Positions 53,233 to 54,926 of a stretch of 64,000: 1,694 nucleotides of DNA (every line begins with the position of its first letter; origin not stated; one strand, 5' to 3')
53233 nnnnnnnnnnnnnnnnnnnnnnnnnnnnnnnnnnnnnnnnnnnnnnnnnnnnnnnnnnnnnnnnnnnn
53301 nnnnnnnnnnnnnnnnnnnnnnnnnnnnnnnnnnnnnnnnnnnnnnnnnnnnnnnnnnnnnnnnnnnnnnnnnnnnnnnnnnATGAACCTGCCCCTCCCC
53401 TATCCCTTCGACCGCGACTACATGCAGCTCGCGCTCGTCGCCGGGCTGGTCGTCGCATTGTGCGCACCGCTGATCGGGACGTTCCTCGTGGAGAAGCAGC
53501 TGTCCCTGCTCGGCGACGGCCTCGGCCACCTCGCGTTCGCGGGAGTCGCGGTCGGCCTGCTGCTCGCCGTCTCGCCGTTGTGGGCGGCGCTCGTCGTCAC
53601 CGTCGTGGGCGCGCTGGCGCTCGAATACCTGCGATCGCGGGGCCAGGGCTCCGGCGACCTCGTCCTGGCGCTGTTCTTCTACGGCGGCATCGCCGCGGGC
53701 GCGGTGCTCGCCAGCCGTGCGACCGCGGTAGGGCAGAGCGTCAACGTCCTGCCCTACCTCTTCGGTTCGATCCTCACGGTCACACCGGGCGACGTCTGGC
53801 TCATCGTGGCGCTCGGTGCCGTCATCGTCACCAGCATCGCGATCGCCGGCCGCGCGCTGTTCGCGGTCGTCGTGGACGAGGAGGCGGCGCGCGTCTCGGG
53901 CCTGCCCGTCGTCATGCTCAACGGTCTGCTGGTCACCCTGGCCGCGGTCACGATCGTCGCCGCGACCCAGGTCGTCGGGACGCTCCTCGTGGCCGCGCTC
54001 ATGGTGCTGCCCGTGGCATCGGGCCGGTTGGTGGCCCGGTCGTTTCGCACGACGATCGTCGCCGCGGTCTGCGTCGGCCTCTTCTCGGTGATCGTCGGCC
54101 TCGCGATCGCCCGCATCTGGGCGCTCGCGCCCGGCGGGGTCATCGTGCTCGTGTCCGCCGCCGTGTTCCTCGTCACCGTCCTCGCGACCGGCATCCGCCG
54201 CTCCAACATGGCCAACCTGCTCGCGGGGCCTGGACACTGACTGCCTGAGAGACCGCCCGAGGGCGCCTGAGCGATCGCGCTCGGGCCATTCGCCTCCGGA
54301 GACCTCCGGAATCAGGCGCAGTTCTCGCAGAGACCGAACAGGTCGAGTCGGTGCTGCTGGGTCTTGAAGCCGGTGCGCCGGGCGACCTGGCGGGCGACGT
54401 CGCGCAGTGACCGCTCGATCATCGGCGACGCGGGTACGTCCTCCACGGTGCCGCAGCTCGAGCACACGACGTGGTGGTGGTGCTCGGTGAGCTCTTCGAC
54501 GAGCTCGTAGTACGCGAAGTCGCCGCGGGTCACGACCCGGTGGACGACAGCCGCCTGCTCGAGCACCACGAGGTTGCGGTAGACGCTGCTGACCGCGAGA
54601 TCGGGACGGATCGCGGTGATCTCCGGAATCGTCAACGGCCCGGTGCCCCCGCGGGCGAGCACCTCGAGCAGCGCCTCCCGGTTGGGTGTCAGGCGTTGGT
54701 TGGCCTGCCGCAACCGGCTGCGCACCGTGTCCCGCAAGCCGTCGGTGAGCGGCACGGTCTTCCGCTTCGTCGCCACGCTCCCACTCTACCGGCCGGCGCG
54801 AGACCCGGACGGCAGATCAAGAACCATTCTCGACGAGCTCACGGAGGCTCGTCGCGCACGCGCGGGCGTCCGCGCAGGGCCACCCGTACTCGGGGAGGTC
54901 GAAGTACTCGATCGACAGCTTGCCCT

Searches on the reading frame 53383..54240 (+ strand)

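Call 50: search_protein_families(library=pfam, proteins=[window:53383-54240:+], max_evalue=0.0001)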
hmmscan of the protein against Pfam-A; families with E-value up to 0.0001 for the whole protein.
window:53383-54240:+ (285 aa): 1 family
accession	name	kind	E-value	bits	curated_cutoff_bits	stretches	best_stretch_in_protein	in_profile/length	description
PF00950.22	ABC-3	-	3.1e-56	191.2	20.1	1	12-267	3-256/258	ABC 3 transport family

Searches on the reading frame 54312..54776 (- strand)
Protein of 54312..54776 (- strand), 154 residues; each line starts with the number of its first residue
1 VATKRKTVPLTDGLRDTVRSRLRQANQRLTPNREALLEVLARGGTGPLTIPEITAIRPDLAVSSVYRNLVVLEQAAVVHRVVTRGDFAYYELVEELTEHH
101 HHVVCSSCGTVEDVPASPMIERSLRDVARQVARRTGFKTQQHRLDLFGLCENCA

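Call 50: search_protein_families(library=pfam, proteins=[window:54312-54776:-], max_evalue=0.0001)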
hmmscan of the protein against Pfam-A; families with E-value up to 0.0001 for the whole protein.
window:54312-54776:- (154 aa): 1 family
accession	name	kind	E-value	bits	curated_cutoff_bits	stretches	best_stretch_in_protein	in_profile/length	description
PF01475.25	FUR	-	8.6e-20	71.5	23.1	1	25-146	2-120/121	Ferric uptake regulator family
